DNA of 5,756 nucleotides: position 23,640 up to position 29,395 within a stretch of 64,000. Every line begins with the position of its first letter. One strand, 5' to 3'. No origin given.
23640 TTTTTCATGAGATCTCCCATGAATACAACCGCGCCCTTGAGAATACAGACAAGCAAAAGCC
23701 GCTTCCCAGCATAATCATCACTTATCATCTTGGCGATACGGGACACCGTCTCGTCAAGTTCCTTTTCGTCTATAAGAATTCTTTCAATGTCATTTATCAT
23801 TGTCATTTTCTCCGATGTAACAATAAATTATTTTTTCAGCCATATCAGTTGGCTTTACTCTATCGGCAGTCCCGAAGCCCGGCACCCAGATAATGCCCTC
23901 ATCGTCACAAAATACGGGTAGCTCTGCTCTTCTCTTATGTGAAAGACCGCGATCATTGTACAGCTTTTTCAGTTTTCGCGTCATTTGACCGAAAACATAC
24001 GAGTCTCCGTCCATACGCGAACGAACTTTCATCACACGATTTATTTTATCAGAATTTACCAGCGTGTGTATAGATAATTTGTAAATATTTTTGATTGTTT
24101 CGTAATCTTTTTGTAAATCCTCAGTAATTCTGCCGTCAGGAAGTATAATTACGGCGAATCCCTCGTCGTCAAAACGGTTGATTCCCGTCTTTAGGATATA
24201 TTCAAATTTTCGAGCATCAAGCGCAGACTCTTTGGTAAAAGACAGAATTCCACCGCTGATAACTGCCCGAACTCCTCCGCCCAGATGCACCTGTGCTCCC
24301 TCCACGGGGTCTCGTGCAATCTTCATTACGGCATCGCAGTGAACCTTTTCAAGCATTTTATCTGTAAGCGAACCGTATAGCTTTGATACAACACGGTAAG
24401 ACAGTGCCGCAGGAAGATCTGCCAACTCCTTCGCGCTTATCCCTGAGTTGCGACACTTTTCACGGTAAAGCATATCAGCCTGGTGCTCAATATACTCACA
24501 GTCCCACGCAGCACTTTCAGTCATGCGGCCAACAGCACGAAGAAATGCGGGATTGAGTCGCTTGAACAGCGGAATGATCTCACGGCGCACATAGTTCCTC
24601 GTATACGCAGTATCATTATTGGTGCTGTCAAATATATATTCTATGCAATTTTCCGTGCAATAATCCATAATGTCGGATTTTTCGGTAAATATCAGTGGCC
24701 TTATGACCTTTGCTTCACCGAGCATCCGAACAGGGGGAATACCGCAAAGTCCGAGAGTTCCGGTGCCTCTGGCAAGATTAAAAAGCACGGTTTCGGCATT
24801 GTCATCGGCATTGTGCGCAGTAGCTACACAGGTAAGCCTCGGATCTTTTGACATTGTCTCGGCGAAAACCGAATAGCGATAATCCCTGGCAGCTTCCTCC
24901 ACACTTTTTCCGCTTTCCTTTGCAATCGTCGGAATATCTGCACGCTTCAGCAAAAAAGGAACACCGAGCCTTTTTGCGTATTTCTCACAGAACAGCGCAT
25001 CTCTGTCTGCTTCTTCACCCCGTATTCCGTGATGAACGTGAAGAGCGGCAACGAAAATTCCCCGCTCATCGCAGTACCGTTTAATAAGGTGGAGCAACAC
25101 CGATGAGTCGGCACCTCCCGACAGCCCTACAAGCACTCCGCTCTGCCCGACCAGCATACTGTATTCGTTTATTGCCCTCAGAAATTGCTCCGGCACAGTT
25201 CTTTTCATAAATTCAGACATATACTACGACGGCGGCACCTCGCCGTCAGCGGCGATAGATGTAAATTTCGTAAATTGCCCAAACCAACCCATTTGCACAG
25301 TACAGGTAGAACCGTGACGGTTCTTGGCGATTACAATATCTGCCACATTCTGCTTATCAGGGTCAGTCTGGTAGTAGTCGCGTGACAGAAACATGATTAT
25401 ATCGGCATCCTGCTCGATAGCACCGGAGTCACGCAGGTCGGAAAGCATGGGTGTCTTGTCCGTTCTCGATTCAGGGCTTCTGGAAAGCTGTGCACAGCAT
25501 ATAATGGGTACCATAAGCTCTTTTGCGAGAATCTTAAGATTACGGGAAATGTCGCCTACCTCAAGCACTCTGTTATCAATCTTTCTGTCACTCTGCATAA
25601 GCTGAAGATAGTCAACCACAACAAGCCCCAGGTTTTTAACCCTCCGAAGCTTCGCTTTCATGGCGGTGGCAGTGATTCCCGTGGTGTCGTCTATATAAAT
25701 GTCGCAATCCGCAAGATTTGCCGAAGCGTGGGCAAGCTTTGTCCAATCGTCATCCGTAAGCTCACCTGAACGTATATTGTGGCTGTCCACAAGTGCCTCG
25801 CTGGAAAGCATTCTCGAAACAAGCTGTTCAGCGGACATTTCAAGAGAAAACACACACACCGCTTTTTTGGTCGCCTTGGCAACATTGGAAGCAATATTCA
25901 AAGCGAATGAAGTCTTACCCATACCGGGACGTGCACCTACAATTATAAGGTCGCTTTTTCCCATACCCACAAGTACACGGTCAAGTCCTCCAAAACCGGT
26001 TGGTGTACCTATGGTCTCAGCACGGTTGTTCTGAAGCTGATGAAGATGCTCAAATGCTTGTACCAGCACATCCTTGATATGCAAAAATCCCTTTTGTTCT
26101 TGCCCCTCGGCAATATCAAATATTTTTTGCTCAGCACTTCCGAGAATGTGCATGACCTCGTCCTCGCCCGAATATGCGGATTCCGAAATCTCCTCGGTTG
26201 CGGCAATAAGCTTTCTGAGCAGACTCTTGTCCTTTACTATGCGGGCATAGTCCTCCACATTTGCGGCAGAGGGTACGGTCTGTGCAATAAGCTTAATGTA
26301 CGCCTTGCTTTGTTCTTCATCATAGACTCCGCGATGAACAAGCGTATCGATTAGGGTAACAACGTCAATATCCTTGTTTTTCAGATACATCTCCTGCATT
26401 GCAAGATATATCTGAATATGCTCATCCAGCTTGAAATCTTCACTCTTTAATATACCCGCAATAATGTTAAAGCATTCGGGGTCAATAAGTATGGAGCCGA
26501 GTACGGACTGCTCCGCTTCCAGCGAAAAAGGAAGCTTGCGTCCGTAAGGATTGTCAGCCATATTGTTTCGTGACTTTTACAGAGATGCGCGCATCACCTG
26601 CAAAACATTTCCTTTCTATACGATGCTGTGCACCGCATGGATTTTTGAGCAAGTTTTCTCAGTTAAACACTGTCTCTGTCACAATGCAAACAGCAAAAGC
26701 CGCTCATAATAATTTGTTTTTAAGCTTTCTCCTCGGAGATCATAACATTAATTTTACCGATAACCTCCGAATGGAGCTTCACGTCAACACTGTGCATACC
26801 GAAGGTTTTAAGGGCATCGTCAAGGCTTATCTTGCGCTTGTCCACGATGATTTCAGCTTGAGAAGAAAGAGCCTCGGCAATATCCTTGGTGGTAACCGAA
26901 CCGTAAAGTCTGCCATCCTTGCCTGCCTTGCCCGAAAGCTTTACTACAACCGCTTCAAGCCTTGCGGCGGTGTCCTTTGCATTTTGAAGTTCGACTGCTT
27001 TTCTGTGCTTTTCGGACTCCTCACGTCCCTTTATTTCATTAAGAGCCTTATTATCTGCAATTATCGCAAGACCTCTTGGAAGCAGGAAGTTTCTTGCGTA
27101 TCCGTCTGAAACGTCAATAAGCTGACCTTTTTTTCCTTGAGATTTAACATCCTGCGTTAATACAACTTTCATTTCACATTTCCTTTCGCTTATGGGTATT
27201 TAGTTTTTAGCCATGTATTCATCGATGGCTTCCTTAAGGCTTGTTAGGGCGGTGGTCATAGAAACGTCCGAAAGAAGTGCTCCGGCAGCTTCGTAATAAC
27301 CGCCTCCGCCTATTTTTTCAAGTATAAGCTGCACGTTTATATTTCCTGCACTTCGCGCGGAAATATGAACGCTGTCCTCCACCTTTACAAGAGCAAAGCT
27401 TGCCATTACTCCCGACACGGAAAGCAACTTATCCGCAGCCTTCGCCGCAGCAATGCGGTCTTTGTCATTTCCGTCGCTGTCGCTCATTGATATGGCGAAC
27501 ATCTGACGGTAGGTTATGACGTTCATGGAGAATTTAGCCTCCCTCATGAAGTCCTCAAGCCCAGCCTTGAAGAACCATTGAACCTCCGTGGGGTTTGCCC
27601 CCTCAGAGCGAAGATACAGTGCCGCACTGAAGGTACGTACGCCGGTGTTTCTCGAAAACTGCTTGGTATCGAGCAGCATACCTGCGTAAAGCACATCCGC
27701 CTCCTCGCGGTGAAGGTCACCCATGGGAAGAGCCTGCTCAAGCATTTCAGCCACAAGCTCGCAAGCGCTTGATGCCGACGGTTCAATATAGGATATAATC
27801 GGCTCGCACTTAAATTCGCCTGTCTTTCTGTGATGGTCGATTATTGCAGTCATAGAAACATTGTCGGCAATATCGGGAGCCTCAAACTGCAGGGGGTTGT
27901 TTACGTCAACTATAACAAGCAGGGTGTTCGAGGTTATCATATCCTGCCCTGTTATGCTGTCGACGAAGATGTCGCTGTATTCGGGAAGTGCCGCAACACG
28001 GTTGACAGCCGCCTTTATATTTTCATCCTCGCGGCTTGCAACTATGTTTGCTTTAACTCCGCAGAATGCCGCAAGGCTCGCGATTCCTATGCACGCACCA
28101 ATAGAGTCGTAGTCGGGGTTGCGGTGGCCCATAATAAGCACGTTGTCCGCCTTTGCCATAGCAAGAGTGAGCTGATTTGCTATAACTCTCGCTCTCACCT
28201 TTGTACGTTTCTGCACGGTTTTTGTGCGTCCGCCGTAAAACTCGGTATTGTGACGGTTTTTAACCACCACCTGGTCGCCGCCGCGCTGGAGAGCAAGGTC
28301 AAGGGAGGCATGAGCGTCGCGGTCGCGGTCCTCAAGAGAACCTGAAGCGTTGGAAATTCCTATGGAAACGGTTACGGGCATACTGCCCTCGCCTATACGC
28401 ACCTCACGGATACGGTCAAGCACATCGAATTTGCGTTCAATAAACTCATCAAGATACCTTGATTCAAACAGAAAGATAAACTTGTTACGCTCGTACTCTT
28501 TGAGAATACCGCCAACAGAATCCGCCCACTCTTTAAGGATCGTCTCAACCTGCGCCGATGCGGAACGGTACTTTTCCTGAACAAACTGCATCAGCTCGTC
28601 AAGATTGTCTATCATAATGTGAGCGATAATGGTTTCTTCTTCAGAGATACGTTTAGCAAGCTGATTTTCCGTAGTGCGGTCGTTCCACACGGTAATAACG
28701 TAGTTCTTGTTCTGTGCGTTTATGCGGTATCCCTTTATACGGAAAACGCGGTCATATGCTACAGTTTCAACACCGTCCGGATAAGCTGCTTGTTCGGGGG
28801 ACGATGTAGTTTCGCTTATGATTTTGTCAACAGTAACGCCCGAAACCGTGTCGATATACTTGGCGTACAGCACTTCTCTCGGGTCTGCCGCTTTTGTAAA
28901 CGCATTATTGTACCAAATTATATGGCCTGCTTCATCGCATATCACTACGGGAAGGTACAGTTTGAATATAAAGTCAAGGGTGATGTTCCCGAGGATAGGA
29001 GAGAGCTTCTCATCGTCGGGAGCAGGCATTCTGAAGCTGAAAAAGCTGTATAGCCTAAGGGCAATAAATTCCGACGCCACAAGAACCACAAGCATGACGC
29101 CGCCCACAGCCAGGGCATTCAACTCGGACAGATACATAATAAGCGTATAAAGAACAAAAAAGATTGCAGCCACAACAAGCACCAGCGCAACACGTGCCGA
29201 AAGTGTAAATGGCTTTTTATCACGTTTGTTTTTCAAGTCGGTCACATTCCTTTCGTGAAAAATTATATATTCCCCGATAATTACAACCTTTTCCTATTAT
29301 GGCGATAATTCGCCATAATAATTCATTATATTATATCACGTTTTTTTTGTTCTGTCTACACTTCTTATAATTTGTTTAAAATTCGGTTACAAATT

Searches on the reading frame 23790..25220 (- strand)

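Call 11: search_protein_families(library=pfam, proteins=[window:23790-25220:-], max_evalue=0.001)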
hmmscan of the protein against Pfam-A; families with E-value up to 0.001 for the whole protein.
window:23790-25220:- (476 aa): 3 families
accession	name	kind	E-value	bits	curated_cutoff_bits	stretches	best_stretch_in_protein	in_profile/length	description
PF01171.26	ATP_bind_3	-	5.7e-53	179.8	27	1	29-214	2-182/182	PP-loop family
PF11734.13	TilS_C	-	8.7e-10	38.3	22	1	399-462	3-68/74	TilS substrate C-terminal domain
PF01507.26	PAPS_reduct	-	0.00048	20.6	22.5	0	31-195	4-156/175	Phosphoadenosine phosphosulfate reductase domain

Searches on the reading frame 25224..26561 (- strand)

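Call 11: search_protein_families(library=pfam, proteins=[window:25224-26561:-], max_evalue=0.001)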
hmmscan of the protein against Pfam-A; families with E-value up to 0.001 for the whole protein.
window:25224-26561:- (445 aa): 5 families
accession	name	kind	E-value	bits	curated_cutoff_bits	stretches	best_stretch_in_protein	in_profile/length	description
PF03796.21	DnaB_C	-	3.6e-100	335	27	1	185-434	1-254/255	DnaB-like helicase C terminal domain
PF00772.26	DnaB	-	8.4e-30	103.3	23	1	10-111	2-103/103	DnaB-like helicase N terminal domain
PF13481.12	AAA_25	-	1.3e-08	35.1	27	1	201-325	31-158/195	AAA domain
PF00270.35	DEAD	-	3.3e-06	27.4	26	1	206-325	17-132/167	DEAD/DEAH box helicase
PF06745.19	ATPase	-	0.00039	20.3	26.6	0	187-256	2-72/231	KaiC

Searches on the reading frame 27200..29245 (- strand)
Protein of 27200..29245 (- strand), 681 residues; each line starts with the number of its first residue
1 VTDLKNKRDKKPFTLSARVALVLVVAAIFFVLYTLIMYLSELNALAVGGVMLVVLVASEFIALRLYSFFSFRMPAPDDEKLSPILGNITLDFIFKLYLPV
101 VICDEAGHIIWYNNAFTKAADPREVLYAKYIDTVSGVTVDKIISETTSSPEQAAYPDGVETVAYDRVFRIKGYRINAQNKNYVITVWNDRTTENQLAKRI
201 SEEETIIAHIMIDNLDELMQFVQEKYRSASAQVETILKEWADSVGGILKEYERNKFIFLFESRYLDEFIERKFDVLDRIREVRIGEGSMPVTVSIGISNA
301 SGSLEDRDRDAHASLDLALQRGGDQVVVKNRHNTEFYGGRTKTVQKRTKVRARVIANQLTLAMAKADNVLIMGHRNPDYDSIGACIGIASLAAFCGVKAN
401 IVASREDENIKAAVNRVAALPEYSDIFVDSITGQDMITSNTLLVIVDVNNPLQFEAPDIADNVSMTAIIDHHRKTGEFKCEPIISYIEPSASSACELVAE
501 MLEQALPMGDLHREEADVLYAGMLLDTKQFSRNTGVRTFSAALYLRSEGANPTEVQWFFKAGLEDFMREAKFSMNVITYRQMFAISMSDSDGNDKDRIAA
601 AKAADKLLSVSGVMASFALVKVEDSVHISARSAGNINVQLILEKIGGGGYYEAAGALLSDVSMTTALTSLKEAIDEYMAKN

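Call 58: search_protein_families(library=pfam, proteins=[window:27200-29245:-], max_evalue=0.00001)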
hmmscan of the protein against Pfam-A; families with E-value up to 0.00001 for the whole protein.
window:27200-29245:- (681 aa): 3 families
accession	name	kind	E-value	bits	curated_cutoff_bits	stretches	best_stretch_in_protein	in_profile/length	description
PF24898.2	GGDEF_GdpP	-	2.4e-27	96.1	30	1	210-335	1-125/126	Cyclic-di-AMP phosphodiesterase GdpP-like, GGDEF domain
PF01368.27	DHH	-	1e-24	87.6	28.1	1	368-523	1-125/125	DHH family, N-terminal domain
PF02272.25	DHHA1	-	1.3e-09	38.8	25.9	1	592-679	10-101/102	DHHA1 domain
